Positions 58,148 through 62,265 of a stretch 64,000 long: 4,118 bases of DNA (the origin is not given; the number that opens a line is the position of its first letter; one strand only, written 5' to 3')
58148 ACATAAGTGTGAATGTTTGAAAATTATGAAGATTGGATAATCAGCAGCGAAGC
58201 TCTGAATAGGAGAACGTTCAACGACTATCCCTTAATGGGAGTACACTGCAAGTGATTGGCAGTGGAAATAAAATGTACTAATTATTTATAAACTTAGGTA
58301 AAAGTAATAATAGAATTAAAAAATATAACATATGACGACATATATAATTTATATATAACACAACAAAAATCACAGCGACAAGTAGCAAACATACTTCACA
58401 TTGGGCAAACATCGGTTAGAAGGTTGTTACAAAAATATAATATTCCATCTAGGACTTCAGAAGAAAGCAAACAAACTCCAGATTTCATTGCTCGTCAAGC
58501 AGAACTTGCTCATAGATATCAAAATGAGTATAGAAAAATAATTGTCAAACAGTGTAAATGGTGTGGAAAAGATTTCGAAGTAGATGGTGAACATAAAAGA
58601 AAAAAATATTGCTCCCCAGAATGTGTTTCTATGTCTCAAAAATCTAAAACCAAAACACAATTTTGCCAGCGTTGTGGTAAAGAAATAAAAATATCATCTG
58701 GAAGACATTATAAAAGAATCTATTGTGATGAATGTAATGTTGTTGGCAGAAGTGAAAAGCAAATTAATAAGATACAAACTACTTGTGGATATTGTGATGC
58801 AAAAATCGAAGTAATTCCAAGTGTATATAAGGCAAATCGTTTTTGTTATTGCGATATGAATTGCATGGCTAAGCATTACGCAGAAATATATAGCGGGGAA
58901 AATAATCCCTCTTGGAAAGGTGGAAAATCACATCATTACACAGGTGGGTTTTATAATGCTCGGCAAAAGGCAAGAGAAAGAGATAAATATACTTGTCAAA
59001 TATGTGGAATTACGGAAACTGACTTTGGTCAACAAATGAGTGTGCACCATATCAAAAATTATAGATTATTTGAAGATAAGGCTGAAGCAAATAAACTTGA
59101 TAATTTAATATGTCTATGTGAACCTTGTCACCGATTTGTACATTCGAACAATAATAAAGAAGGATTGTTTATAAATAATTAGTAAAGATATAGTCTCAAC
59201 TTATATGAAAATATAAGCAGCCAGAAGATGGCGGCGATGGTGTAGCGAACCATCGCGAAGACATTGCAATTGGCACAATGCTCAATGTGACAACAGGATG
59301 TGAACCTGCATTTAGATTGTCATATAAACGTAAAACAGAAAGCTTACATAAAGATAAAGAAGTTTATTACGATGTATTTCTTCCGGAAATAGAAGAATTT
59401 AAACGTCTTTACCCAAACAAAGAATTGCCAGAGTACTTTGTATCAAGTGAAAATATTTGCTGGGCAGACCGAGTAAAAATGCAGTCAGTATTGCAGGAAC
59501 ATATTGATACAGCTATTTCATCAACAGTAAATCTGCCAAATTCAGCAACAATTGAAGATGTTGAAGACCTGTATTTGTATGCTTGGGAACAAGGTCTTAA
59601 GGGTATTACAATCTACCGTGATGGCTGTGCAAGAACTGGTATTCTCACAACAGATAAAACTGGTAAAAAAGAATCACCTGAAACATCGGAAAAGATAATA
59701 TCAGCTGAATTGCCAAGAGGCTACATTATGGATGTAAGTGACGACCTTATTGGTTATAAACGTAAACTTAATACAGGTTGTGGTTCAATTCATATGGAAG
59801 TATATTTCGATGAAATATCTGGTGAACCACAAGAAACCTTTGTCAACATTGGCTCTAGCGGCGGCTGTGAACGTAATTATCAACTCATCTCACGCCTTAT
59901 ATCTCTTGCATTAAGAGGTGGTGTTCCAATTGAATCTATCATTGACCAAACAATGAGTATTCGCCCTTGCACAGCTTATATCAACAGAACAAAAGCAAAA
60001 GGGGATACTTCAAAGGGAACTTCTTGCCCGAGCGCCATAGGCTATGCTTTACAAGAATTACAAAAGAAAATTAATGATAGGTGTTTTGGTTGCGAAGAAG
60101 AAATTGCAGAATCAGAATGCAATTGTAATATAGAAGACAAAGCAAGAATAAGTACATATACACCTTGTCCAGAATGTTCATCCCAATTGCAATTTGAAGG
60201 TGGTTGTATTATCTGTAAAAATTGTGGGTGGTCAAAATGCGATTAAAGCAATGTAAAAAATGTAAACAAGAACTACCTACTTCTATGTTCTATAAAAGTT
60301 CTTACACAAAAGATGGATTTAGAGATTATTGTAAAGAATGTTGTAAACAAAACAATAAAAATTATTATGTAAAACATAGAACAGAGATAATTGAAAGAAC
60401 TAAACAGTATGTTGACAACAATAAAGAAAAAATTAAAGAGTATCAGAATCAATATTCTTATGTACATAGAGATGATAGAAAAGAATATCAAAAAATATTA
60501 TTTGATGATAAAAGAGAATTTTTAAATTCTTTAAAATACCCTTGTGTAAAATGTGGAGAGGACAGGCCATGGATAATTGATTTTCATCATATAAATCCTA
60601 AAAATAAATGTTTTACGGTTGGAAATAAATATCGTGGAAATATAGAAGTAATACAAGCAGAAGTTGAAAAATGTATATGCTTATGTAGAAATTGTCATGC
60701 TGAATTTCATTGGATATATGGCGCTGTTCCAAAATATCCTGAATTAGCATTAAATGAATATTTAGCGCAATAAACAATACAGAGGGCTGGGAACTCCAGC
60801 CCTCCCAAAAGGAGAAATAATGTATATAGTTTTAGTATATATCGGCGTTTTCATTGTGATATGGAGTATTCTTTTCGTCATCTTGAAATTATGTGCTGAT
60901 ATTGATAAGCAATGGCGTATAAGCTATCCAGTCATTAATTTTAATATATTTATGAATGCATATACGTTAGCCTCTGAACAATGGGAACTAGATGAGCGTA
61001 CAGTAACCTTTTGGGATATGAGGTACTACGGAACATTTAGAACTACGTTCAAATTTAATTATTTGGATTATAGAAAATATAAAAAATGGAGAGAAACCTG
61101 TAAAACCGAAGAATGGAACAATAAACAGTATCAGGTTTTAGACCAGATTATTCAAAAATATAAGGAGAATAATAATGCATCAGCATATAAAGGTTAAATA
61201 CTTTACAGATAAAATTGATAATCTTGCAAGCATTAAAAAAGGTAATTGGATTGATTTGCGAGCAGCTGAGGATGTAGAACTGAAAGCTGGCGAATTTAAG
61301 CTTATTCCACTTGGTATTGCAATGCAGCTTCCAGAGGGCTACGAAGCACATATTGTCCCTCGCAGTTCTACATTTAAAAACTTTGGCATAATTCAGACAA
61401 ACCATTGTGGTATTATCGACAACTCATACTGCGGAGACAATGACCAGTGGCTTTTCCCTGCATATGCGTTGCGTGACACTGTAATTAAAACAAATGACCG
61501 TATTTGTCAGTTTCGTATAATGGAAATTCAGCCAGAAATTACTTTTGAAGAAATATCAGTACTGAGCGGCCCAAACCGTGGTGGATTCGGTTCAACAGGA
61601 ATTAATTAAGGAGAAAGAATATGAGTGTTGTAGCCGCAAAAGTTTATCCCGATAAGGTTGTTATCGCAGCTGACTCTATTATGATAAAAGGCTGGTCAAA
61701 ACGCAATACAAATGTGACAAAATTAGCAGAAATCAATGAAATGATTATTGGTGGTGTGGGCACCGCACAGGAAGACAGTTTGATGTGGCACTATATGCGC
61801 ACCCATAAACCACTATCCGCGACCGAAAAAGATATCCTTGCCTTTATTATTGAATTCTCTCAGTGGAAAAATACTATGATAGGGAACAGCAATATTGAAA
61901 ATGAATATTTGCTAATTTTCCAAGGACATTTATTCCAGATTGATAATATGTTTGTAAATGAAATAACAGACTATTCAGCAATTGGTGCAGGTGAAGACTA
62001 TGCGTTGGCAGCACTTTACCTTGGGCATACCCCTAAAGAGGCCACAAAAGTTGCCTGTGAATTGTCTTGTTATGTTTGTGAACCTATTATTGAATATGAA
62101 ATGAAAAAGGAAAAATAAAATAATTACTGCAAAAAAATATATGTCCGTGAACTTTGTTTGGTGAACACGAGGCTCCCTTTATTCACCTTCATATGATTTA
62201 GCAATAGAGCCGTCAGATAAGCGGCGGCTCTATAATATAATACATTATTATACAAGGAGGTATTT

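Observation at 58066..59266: Group I intron with HNH homing endonuclease splitting the ribonucleotide reductase gene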

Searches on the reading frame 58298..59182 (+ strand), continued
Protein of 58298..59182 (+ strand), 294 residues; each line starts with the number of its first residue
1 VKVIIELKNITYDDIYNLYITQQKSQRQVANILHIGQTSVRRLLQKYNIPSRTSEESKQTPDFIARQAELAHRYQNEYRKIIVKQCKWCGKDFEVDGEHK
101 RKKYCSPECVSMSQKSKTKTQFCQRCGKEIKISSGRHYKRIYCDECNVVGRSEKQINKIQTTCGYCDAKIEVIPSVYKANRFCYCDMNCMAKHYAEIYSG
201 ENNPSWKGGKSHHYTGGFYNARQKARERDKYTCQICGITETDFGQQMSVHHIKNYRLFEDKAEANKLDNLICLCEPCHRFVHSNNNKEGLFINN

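Call 60: find_encoding_contigs(protein=P0053, flank=2500, max_places=1)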
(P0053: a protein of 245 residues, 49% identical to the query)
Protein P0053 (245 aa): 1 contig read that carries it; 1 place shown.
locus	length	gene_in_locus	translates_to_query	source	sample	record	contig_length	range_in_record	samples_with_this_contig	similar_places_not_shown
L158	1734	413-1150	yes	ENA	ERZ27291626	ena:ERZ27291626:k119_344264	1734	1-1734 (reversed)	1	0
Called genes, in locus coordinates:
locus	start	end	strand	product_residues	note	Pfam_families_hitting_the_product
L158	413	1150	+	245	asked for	PF01844:HNH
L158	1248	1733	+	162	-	?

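Call 61: find_encoding_contigs(protein=P0056, flank=2500, max_places=1)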
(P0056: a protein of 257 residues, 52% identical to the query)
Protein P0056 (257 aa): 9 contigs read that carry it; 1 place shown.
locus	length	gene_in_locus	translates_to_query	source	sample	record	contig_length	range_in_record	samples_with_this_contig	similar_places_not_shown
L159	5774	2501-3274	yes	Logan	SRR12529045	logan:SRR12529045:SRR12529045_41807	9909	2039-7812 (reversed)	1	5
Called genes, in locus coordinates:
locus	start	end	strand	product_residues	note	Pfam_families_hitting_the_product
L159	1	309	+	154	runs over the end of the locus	PF02867:Ribonuc_red_lgC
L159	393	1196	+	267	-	PF14528:LAGLIDADG_3 (weak)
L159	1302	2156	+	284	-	PF02867:Ribonuc_red_lgC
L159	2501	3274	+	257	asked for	PF01844:HNH (weak)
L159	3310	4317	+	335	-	PF02867:Ribonuc_red_lgC, PF12637:TSCPD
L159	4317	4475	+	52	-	-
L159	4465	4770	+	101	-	-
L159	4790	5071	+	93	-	-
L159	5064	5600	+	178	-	PF22769:DCD (faint), PF00692:dUTPase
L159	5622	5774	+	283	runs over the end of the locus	PF01145:Band_7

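Call 72: search_solved_structures(query=window:58307-59179:+, max_evalue=1)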
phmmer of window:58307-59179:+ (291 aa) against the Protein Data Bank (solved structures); distinct sequences matched with E-value up to 1: 7.
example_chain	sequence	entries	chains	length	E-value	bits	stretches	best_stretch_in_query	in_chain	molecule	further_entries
5x42_A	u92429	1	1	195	0.049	16.3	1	202-268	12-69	DotN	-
6me0_C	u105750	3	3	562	0.13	14.9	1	220-288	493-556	Maturase reverse transcriptase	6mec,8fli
5x1h_Q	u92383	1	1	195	0.16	14.6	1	202-268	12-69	IcmJ (DotN)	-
5x1h_A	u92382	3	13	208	0.17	14.5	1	202-268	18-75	IcmJ (DotN)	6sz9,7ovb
5x42_C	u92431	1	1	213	0.17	14.5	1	202-268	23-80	IcmJ (DotN)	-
6ghc_A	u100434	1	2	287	0.26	13.9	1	225-286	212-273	5-methylcytosine-specific restriction enzyme A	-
9sfa_A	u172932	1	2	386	0.83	12.3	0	82-135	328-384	Putative regulatory protein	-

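Call 75: find_related_loci(query=A1, collection=metagenome_contigs, flank=2500)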
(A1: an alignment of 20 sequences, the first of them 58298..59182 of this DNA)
Query A1 (294 aa) in metagenome_contigs; peptide patterns used: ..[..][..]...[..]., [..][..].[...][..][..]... (x = any residue, [..] = any of these).
163 stretches matched a pattern; 68 encode a relative of the query (tblastn E <= 1e-3); 68 distinct loci.
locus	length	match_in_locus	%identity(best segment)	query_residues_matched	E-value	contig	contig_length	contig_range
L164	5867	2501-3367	48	3-293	8e-87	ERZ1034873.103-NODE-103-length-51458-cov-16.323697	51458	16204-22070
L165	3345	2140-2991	45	5-292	1e-76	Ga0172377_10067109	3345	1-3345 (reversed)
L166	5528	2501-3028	40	123-294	1e-37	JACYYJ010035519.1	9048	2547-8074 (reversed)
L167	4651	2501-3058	38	67-283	1e-37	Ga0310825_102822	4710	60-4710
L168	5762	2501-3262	32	79-292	1e-32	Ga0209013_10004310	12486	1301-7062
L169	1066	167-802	39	86-291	1e-32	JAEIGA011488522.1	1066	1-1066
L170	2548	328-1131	32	84-283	2e-30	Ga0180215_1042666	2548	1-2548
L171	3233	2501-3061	33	67-283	2e-29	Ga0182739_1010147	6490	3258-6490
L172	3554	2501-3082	37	104-281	3e-26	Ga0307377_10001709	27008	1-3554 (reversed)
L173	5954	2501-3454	37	75-281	6e-26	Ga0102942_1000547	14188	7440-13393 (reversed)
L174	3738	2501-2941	34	147-281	1e-25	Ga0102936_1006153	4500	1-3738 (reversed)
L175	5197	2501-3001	34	121-293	3e-25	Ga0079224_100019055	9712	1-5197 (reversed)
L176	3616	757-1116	40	163-286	3e-24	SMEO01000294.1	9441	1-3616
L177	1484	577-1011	36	143-291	1e-24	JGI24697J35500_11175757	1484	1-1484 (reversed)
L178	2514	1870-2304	34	149-281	6e-24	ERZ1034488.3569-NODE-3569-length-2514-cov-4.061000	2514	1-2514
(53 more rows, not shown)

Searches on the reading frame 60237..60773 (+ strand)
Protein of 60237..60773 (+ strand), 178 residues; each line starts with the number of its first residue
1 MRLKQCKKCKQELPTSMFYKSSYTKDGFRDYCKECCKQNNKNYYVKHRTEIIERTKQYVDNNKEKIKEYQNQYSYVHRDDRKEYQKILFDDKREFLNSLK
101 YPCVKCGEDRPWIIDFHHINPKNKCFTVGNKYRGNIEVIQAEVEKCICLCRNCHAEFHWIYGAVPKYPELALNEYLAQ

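Call 8: search_protein_families(library=pfam, proteins=[window:60237-60773:+], max_evalue=0.01)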
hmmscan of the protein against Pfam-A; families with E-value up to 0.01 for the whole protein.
window:60237-60773:+ (178 aa): 1 family
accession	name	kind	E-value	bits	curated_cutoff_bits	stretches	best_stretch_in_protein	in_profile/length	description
PF08857.17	ParBc_2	-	0.0056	17.3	23.6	0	80-119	23-62/158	Putative ParB-like nuclease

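Call 56: search_protein_families(library=phrogs, proteins=[window:60237-60770:+], max_evalue=0.001)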
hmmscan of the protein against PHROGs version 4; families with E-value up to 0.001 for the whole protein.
window:60237-60770:+ (178 aa): 12 families
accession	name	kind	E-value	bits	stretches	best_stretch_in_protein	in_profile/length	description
phrog_2255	-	DNA, RNA and nucleotide metabolism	2.3e-26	93.6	1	3-159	53-170/211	HNH endonuclease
phrog_3106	-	DNA, RNA and nucleotide metabolism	2.1e-17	64.7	1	24-161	99-224/252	HNH endonuclease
phrog_1035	-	DNA, RNA and nucleotide metabolism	7.4e-12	46.7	1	2-113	62-172/271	endonuclease VII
phrog_2340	-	DNA, RNA and nucleotide metabolism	3.6e-08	34.7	1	1-82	6-89/171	endonuclease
phrog_35854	-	DNA, RNA and nucleotide metabolism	2e-07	32.2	1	103-166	9-75/145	HNH endonuclease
phrog_4234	-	DNA, RNA and nucleotide metabolism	9.2e-07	29.6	1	77-156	5-81/130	HNH endonuclease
phrog_5558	-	moron, auxiliary metabolic gene and host takeover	1.8e-06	29.3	1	4-79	9-83/130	Lar-like restriction alleviation protein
phrog_30726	-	unknown function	2e-05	25.4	1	63-158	13-111/159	-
phrog_6762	-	unknown function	4.5e-05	24.4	1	3-57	160-214/242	-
phrog_30859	-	unknown function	0.00026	22.7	1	4-99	3-105/117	-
phrog_2633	-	DNA, RNA and nucleotide metabolism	0.00027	22.1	0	3-154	13-116/142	endonuclease VII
phrog_17714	-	unknown function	0.00059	21.1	1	35-94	14-73/129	-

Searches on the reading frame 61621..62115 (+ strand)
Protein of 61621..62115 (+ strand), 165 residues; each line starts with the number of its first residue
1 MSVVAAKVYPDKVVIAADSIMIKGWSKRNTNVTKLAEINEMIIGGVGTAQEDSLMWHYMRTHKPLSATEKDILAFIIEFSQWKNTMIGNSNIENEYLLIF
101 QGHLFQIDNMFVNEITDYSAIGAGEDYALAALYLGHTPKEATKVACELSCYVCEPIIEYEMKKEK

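Call 56: search_protein_families(library=phrogs, proteins=[window:61621-62115:+], max_evalue=0.001)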
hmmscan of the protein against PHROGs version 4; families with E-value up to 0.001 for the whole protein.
window:61621-62115:+ (165 aa): 1 family
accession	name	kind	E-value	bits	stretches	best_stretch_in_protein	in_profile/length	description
phrog_1040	-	other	6.4e-19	69.6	1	1-165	14-160/277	peptidase HslV family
